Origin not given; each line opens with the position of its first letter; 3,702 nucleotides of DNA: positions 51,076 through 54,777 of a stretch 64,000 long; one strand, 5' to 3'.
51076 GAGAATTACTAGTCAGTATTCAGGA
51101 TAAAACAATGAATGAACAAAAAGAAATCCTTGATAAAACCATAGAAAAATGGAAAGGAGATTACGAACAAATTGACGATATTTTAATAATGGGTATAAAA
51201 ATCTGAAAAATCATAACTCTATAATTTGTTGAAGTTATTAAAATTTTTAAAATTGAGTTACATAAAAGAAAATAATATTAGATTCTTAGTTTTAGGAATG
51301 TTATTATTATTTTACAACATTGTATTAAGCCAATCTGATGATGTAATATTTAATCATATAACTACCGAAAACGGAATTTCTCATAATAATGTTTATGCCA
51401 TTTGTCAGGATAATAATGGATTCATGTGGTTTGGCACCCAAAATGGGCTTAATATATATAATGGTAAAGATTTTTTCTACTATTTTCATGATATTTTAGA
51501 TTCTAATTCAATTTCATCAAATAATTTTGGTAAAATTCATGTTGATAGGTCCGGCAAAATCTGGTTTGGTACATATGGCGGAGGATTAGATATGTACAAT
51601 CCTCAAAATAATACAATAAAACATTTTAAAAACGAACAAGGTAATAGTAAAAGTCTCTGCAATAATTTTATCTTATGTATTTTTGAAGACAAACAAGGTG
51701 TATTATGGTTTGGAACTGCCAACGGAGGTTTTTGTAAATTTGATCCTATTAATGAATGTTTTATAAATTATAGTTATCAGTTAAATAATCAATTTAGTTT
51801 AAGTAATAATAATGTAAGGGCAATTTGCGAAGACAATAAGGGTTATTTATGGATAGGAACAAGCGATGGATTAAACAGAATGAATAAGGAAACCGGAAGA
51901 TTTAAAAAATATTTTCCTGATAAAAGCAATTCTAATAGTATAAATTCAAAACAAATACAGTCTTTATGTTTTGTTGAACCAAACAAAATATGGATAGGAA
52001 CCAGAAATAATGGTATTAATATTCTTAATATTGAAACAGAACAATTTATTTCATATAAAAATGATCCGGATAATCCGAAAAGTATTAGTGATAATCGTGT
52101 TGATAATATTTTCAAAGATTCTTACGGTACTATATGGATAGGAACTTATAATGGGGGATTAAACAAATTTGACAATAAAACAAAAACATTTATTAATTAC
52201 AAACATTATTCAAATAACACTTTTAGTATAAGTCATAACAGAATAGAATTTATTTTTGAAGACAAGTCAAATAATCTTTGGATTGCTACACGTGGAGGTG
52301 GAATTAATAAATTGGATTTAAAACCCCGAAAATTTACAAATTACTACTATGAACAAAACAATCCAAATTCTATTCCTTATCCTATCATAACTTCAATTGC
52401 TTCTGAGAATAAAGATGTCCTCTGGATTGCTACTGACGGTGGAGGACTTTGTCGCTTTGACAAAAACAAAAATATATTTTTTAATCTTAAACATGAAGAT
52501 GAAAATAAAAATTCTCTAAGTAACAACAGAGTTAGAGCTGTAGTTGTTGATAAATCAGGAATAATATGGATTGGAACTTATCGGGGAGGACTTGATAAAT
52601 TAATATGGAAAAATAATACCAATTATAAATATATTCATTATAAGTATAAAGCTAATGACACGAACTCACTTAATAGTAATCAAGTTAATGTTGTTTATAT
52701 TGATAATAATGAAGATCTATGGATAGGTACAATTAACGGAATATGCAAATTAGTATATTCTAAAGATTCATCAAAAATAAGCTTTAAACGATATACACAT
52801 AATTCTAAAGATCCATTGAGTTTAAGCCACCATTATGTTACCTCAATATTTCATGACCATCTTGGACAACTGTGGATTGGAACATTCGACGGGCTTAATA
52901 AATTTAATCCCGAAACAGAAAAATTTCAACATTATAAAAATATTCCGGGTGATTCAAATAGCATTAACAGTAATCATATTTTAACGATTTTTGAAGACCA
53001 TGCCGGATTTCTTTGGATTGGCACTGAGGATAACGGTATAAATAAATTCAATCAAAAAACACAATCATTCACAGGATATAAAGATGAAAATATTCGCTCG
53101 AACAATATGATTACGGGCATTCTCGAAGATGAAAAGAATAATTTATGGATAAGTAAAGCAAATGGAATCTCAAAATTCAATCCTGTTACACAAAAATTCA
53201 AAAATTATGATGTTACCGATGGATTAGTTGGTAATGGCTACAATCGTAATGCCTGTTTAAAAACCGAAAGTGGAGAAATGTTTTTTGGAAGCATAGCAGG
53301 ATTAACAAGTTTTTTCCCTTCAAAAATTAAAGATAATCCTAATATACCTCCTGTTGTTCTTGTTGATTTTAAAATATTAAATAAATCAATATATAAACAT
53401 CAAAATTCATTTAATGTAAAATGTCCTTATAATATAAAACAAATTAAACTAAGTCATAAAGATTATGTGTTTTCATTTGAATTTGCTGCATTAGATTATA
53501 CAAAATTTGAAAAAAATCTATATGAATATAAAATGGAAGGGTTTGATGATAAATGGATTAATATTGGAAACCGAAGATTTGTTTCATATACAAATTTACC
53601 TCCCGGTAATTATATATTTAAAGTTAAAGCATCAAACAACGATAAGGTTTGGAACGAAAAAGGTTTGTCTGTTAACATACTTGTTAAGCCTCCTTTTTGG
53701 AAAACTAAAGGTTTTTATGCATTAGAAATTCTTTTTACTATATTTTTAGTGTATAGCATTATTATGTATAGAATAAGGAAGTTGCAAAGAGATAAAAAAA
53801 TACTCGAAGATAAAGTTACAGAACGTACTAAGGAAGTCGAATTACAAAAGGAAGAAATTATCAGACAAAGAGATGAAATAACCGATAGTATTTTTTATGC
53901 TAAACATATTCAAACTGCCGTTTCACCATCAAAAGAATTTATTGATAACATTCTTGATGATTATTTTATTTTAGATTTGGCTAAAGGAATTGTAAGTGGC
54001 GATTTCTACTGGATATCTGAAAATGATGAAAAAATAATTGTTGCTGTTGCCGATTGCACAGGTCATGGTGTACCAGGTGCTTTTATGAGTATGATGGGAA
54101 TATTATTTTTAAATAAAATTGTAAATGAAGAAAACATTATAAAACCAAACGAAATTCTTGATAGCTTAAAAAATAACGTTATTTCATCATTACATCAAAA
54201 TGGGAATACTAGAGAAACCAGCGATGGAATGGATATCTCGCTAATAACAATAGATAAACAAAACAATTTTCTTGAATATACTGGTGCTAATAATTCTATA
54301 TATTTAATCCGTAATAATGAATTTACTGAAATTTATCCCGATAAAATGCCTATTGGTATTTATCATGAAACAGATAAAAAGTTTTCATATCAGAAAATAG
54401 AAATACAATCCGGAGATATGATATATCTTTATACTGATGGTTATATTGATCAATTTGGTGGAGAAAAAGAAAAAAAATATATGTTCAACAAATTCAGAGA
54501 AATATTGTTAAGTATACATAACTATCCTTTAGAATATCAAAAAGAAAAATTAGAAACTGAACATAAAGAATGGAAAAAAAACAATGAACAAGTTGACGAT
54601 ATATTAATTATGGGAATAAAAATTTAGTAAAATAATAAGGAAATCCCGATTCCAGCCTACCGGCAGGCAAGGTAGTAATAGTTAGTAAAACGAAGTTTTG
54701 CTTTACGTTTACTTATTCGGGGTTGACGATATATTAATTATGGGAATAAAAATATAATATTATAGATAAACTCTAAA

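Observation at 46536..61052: Tandem battery of five membrane receptor PP2C (SpoIIE/RsbU-type) phosphatases with interchangeable sensor modules and no visible substrate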

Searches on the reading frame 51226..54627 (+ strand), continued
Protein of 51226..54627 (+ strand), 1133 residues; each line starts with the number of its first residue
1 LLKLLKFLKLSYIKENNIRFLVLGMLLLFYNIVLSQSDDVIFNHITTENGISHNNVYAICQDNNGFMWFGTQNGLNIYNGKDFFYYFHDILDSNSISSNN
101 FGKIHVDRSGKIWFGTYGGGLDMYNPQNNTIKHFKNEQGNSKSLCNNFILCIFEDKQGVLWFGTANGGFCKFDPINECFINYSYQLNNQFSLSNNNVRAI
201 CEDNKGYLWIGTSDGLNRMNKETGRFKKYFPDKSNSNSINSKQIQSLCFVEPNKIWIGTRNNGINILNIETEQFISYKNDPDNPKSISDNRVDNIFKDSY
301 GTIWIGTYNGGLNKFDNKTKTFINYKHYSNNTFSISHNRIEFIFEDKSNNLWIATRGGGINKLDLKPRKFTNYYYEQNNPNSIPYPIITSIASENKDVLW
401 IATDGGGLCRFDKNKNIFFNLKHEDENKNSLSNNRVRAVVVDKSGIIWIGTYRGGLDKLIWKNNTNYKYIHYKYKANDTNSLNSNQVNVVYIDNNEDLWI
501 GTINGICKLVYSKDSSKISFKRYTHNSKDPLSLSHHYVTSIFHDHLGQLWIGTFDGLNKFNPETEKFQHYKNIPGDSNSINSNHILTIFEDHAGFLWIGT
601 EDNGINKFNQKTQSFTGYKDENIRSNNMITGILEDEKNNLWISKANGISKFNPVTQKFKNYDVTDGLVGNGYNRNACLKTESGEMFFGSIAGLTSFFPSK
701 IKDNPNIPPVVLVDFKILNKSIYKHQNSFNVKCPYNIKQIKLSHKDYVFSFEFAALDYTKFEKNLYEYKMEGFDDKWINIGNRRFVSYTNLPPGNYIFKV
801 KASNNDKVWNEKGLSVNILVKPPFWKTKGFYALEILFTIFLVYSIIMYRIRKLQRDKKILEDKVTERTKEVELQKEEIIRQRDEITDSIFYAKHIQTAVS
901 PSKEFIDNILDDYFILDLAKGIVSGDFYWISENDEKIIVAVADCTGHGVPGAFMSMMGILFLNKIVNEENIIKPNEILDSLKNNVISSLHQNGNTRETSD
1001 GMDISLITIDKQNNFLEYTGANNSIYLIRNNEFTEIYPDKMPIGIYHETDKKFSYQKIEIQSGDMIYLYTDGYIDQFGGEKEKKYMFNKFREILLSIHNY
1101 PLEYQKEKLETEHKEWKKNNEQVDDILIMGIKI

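Call 63: find_encoding_contigs(protein=P0328, flank=10000, max_places=2)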
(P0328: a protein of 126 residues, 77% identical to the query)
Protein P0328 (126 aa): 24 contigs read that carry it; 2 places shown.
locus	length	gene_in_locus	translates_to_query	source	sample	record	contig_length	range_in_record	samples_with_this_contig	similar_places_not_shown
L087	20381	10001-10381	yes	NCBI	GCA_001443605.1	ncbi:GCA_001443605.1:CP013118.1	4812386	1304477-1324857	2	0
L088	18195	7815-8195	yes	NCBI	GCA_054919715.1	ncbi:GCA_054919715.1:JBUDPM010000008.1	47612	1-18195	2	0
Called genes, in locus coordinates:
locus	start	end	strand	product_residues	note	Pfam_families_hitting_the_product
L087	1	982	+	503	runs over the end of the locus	PF02771:Acyl-CoA_dh_N (weak), PF02770:Acyl-CoA_dh_M, PF00441:Acyl-CoA_dh_1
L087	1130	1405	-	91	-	-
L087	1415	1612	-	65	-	-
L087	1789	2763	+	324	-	-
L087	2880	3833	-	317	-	PF08843:AbiEii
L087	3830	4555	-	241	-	PF19570:DUF6088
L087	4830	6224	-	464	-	PF10396:TrmE_N, PF03193:RsgA_GTPase (faint), PF12631:MnmE_helical, PF00009:GTP_EFTU (weak), PF00071:Ras, PF01926:MMR_HSR1, PF02421:FeoB_N, PF08477:Roc, +1 more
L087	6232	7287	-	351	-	PF01699:Na_Ca_ex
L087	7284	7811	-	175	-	PF19652:DUF6155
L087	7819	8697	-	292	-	PF00294:PfkB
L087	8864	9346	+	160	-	-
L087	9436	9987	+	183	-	PF19788:DUF6272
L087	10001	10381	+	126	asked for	PF09345:SiaC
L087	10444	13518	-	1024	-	PF05099:TerB (faint), PF00005:ABC_tran, PF01061:ABC2_membrane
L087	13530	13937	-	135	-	-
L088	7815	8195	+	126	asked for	PF09345:SiaC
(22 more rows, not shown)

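Call 64: find_encoding_contigs(protein=P0313, flank=10000, max_places=2)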
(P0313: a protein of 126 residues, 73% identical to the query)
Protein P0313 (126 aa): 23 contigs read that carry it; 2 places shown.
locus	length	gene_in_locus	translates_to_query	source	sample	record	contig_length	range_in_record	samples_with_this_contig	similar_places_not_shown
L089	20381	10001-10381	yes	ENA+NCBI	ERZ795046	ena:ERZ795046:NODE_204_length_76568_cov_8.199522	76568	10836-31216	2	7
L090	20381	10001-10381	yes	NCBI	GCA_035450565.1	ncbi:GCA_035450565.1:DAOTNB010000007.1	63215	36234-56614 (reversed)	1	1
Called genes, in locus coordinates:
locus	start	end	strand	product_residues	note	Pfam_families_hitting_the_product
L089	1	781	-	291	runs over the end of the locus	PF00483:NTP_transferase, PF12804:NTP_transf_3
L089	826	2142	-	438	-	PF03721:UDPG_MGDP_dh_N, PF00984:UDPG_MGDP_dh, PF03720:UDPG_MGDP_dh_C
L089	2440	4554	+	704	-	PF00575:S1, PF21710:Spt6_S1 (faint), PF00575:S1, PF23459:S1_RRP5 (weak), PF00575:S1, PF23459:S1_RRP5 (weak), PF00575:S1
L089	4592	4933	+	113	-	PF01740:STAS, PF13466:STAS_2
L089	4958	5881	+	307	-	PF23023:Anti-Pycsar_Apyc1, PF00753:Lactamase_B, PF13691:Lactamase_B_4, PF12706:Lactamase_B_2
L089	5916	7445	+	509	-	PF00117:GATase, PF07722:Peptidase_C26 (weak), PF02540:NAD_synthase (weak), PF00958:GMP_synt_C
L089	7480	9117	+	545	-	PF22694:CtpB_N-like (faint), PF00595:PDZ, PF13180:PDZ_2, PF17820:PDZ_6, PF03572:Peptidase_S41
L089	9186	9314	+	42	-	-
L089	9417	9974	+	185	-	PF19788:DUF6272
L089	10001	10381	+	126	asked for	PF09345:SiaC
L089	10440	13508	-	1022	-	PF00005:ABC_tran, PF01061:ABC2_membrane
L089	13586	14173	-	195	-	PF01613:Flavin_Reduct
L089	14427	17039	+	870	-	PF02861:Clp_N, PF13191:AAA_16, PF23569:NBD_SMAX1 (weak), PF00004:AAA, PF17871:AAA_lid_9, PF07724:AAA_2, PF07728:AAA_5, PF10431:ClpB_D2-small, +7 more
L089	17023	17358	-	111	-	PF01740:STAS, PF13466:STAS_2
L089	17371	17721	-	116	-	PF01627:Hpt (weak)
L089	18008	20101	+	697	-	PF07676:PD40 (faint), PF13620:CarboxypepD_reg (weak), PF05359:DUF748 (faint), PF00691:OmpA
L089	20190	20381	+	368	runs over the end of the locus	PF01571:GCV_T, PF08669:GCV_T_C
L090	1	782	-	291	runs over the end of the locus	PF00483:NTP_transferase, PF12804:NTP_transf_3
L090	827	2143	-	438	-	PF03721:UDPG_MGDP_dh_N, PF00984:UDPG_MGDP_dh, PF03720:UDPG_MGDP_dh_C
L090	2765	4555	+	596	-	PF00575:S1, PF21710:Spt6_S1 (faint), PF00575:S1, PF23459:S1_RRP5 (weak), PF00575:S1, PF23459:S1_RRP5 (weak), PF00575:S1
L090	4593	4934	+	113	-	PF01740:STAS, PF13466:STAS_2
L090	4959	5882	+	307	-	PF23023:Anti-Pycsar_Apyc1, PF00753:Lactamase_B, PF13691:Lactamase_B_4, PF12706:Lactamase_B_2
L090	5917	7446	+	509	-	PF00117:GATase, PF07722:Peptidase_C26 (weak), PF02540:NAD_synthase (weak), PF00958:GMP_synt_C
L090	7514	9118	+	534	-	PF22694:CtpB_N-like (faint), PF00595:PDZ, PF13180:PDZ_2, PF17820:PDZ_6, PF03572:Peptidase_S41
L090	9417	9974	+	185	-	PF19788:DUF6272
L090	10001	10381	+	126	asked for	PF09345:SiaC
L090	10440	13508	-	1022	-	PF00005:ABC_tran, PF01061:ABC2_membrane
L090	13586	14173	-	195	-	PF01613:Flavin_Reduct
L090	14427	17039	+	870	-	PF02861:Clp_N, PF13191:AAA_16, PF23569:NBD_SMAX1 (weak), PF00004:AAA, PF17871:AAA_lid_9, PF07724:AAA_2, PF07728:AAA_5, PF10431:ClpB_D2-small, +7 more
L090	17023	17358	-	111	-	PF01740:STAS, PF13466:STAS_2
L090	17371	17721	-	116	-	PF01627:Hpt (weak)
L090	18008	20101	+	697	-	PF07676:PD40 (faint), PF13620:CarboxypepD_reg (weak), PF05359:DUF748 (faint), PF00691:OmpA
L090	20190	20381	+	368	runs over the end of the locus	PF01571:GCV_T, PF08669:GCV_T_C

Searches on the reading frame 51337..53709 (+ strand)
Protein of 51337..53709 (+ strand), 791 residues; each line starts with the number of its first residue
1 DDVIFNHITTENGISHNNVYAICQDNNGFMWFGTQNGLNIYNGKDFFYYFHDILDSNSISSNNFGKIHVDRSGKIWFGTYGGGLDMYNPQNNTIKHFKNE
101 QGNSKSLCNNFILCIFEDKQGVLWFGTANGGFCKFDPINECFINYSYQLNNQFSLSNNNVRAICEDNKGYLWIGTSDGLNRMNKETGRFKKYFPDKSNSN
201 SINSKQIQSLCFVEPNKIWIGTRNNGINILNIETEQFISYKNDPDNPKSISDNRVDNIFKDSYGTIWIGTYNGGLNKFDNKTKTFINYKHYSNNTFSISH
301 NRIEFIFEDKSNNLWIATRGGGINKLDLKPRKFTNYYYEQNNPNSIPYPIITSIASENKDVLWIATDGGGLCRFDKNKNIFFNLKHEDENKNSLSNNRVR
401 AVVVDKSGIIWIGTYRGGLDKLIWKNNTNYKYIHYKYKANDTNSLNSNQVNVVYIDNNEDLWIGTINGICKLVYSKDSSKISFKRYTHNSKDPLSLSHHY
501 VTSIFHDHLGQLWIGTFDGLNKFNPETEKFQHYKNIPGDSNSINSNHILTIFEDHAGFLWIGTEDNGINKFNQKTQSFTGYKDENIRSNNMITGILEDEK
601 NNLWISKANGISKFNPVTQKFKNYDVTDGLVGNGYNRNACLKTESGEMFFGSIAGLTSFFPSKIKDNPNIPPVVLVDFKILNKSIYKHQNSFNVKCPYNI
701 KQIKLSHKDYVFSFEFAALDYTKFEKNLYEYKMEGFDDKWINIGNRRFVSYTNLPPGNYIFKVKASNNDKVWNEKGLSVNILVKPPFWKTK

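Call 72: search_solved_structures(query=window:51337-53709:+, max_evalue=0.001)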
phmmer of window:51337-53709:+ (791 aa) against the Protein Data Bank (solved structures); distinct sequences matched with E-value up to 0.001: 5.
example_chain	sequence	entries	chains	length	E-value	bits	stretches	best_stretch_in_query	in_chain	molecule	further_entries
4a2l_A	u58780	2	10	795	4.9e-115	388.8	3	386-790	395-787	TWO-COMPONENT SYSTEM SENSOR HISTIDINE KINASE/RESPONSE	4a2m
3v9f_A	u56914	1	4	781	3.7e-97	329.7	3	291-790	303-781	Two-component system sensor histidine kinase/response regulator, hybrid (One-component sys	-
3ott_A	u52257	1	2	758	2.3e-42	148.5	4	14-188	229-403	Two-component system sensor histidine kinase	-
3va6_A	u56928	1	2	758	2.3e-42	148.5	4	14-188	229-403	Two-component system sensor histidine kinase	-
5m11_A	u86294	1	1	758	0.00054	21.5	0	13-130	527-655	Immunoreactive 84kD antigen PG93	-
